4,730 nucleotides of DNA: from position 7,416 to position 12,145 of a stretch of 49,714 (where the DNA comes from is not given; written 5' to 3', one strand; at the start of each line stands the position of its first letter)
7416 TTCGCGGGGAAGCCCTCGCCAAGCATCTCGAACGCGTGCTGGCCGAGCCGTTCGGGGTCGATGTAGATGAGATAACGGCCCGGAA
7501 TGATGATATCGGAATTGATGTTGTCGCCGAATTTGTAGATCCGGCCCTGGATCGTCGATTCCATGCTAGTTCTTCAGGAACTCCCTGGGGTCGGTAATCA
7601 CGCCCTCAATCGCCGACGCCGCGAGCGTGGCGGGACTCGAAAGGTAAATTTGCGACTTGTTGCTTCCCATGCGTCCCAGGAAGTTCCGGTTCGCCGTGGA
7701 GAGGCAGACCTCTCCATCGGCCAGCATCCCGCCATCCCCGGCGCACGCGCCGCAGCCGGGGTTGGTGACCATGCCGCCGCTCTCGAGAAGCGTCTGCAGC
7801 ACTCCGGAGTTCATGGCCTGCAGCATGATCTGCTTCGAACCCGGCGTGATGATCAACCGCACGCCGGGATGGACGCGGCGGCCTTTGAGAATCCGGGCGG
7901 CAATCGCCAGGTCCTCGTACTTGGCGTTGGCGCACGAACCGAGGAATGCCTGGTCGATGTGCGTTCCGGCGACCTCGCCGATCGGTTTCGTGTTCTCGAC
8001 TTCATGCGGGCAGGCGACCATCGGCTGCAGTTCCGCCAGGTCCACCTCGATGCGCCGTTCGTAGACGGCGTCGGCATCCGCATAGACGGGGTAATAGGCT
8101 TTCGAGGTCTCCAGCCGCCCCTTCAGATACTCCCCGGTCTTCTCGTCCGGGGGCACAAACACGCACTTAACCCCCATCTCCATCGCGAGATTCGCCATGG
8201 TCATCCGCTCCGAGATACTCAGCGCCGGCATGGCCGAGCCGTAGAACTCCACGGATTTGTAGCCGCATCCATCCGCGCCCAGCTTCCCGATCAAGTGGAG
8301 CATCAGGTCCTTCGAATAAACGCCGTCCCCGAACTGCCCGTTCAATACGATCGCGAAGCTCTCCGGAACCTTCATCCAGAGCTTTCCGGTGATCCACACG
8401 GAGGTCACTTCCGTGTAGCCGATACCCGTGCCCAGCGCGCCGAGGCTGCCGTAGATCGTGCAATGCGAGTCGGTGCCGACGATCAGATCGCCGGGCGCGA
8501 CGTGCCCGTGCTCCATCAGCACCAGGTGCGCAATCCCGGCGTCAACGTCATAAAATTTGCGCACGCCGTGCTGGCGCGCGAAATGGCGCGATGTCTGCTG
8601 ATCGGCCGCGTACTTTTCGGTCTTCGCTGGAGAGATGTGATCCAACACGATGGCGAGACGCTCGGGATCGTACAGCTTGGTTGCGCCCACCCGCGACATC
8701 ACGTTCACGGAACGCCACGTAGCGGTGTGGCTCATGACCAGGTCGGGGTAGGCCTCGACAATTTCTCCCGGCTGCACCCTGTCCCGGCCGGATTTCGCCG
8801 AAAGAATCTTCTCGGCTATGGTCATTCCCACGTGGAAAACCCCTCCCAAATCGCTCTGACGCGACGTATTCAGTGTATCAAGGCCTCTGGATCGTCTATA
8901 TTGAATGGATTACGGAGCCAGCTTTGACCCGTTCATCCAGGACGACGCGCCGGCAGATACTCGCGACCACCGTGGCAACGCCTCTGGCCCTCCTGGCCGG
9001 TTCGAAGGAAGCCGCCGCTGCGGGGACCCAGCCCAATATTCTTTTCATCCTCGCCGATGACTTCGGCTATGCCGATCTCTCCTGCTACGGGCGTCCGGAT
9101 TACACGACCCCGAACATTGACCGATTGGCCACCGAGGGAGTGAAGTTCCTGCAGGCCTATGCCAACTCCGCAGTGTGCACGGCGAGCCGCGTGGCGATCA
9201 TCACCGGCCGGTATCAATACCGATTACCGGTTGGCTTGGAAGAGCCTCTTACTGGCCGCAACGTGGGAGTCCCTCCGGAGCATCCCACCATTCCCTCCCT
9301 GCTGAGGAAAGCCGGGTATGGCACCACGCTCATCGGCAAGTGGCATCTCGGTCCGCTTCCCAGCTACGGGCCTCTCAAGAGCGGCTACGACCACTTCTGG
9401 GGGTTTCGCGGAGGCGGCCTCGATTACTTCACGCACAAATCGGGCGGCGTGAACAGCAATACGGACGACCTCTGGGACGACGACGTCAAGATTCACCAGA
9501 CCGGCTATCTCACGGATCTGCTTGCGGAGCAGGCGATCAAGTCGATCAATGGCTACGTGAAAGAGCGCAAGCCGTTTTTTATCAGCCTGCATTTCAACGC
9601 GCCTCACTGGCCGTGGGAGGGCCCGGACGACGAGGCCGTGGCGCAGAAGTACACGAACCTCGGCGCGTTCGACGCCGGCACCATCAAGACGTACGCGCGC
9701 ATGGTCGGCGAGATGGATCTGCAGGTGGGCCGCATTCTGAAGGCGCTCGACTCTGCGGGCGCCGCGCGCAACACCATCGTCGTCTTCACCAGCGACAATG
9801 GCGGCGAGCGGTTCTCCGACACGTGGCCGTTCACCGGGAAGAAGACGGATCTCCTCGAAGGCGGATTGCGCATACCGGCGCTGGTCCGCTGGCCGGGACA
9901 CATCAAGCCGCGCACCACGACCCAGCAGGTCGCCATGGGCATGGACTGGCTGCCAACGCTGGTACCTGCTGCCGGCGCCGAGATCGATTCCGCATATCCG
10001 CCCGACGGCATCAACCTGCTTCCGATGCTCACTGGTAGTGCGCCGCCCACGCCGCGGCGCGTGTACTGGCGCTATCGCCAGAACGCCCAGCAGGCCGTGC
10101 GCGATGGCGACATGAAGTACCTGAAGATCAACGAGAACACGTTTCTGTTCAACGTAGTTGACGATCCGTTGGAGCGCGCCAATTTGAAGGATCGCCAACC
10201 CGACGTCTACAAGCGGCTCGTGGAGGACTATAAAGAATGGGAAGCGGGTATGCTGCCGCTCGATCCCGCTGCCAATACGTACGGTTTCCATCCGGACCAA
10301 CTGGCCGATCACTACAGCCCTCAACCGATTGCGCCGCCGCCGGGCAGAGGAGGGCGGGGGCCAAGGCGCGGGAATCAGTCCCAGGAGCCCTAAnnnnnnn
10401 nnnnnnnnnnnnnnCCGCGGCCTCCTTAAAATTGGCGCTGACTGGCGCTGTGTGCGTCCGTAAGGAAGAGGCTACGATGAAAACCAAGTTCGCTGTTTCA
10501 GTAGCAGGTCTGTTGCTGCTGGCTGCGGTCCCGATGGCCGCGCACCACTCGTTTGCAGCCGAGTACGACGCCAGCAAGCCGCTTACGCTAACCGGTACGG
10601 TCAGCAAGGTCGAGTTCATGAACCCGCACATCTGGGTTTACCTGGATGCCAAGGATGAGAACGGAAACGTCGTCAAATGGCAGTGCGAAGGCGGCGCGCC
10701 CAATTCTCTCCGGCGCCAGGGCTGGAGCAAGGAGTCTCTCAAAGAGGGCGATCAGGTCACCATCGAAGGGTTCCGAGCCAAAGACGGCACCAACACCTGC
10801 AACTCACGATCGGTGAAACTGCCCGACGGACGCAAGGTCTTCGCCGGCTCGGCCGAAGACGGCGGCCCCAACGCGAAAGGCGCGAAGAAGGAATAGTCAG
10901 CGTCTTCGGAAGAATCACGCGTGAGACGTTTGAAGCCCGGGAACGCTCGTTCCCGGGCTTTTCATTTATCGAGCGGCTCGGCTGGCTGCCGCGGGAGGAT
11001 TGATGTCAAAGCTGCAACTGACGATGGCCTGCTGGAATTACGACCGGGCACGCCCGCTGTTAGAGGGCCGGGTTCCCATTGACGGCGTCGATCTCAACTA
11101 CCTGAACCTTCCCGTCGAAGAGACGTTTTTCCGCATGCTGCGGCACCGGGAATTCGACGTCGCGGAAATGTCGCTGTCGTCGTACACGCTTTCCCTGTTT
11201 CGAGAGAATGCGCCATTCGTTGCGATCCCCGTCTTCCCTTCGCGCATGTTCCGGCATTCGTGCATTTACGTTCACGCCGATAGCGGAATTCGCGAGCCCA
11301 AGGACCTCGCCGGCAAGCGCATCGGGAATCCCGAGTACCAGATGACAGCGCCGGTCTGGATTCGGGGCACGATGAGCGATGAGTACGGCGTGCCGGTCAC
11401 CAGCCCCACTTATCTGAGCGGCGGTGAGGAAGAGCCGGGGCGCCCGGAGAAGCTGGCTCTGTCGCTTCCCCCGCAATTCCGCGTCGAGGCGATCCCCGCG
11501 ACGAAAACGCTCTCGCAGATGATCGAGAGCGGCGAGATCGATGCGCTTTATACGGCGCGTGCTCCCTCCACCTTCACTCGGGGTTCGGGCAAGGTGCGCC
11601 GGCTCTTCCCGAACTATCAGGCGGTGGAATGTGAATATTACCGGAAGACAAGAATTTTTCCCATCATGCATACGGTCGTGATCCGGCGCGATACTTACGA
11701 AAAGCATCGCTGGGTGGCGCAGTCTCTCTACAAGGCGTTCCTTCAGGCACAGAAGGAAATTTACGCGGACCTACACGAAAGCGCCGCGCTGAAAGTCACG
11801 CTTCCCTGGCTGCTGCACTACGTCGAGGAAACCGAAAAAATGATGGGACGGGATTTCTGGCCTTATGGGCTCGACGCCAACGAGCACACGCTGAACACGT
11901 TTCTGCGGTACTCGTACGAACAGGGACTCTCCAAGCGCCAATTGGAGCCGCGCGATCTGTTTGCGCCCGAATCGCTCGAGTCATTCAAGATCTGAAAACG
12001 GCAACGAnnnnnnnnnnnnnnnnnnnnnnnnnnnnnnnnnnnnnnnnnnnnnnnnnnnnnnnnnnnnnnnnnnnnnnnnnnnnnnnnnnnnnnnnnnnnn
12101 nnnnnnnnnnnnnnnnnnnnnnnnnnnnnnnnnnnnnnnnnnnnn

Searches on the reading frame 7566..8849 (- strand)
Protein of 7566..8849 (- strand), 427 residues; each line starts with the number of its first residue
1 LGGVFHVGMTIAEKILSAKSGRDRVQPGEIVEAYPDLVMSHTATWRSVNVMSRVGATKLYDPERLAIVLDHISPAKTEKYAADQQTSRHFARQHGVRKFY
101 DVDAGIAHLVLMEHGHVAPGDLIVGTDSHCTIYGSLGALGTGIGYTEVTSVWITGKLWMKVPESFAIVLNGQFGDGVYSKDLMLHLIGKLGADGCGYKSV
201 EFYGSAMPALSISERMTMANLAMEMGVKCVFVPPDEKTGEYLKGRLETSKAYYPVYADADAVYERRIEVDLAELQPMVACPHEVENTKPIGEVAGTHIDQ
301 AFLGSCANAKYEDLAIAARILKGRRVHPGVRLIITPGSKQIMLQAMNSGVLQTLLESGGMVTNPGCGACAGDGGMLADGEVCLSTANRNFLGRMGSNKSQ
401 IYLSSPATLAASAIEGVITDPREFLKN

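Call 3: search_protein_families(library=pfam, proteins=[window:7566-8849:-])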
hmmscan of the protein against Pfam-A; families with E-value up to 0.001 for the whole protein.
window:7566-8849:- (427 aa): 1 family
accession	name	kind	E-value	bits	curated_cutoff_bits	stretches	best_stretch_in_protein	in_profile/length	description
PF00330.25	Aconitase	-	7.5e-99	332.2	28.7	2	13-292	1-305/463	Aconitase family (aconitate hydratase)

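Call 4: search_protein_families(library=ncbifam, proteins=[window:7566-8849:-])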
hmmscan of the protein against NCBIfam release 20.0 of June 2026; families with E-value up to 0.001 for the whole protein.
window:7566-8849:- (427 aa): 19 families
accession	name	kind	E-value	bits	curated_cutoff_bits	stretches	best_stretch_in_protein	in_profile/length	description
NF001614.1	PRK00402.1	subfamily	5e-162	539.3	385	1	9-422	1-415/415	aconitase/3-isopropylmalate dehydratase large subunit family protein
TIGR01343.1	hacA_fam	subfamily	8.3e-150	498.9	385.7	1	10-422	1-412/412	homoaconitate hydratase family protein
TIGR02086.1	IPMI_arch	subfamily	8.7e-146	485.8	410.15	1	9-423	1-411/411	3-isopropylmalate dehydratase/homoaconitate hydratase family large subunit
TIGR02083.1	LEU2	equivalog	1.7e-136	455.5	610.65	1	9-423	1-418/419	3-isopropylmalate dehydratase large subunit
NF040615.1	HacA_Meth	equivalog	5e-125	417.5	550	1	9-420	1-417/419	homoaconitase large subunit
NF005558.0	PRK07229.1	equivalog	2.6e-93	313.7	612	1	8-424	2-415/647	aconitate hydratase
NF009116.0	PRK12466.1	subfamily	2e-88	297.1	531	2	48-291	43-304/472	3-isopropylmalate dehydratase large subunit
NF004016.0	PRK05478.1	subfamily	1.8e-81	274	510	2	11-280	6-291/468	3-isopropylmalate dehydratase large subunit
TIGR00139.1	h_aconitase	equivalog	1.6e-79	268.1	529.9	2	24-249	21-247/709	homoaconitase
TIGR01342.1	acon_putative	hypoth_equivalog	1.9e-77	261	719.15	1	10-424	1-412/655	putative aconitate hydratase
TIGR00170.1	leuC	equivalog_domain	5.9e-66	222.9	560.25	2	88-280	87-290/466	3-isopropylmalate dehydratase large subunit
TIGR01340.1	aconitase_mito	equivalog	4.6e-42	144.3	825.35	1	95-417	125-471/745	aconitate hydratase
NF006690.0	PRK09238.1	equivalog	8.7e-41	139.7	782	2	256-425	650-818/852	bifunctional aconitate hydratase 2/2-methylisocitrate dehydratase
NF006757.0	PRK09277.1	subfamily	1.5e-36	125.4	686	2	107-294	190-389/888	aconitate hydratase AcnA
NF009520.0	PRK12881.1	subfamily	8e-35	119.8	905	2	115-295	199-390/893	aconitate hydratase AcnA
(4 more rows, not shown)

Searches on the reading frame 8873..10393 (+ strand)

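Call 22: search_protein_families(library=pfam, proteins=[window:8873-10393:+])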
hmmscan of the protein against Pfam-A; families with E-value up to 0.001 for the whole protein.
window:8873-10393:+ (506 aa): 3 families
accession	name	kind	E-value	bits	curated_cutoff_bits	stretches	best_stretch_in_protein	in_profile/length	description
PF00884.28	Sulfatase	-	7.2e-66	223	25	1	54-368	1-300/301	Sulfatase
PF16347.10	SGSH_C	-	8.4e-09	36.2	29.3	1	327-441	11-134/154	N-sulphoglucosamine sulphohydrolase, C-terminal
PF01663.27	Phosphodiest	-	0.00048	20.3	23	0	199-314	128-224/342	Type I phosphodiesterase / nucleotide pyrophosphatase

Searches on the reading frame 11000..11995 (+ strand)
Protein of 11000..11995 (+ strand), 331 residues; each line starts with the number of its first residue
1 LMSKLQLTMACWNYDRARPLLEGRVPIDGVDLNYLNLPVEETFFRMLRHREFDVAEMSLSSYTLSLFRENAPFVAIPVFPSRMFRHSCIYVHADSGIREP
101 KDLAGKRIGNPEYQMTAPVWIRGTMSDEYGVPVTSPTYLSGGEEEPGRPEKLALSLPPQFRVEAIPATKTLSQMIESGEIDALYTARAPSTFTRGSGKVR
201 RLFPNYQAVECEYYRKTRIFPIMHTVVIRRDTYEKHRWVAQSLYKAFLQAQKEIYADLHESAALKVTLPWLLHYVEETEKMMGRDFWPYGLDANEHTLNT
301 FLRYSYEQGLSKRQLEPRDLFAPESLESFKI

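Call 22: search_protein_families(library=pfam, proteins=[window:11000-11995:+])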
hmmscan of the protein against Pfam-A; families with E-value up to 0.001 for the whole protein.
window:11000-11995:+ (331 aa): 2 families
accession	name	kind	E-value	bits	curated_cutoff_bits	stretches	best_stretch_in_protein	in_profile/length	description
PF09084.16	NMT1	-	0.00034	21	20.5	0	87-112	75-100/216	NMT1/THI5 like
PF12974.12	Phosphonate-bd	-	0.00065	19.6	27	0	41-117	40-117/242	ABC transporter, phosphonate, periplasmic substrate-binding protein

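Call 29: search_protein_families(library=ncbifam, proteins=[window:11000-11995:+], max_evalue=0.00001)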
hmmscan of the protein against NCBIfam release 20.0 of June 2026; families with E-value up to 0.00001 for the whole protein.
window:11000-11995:+ (331 aa): 0 families
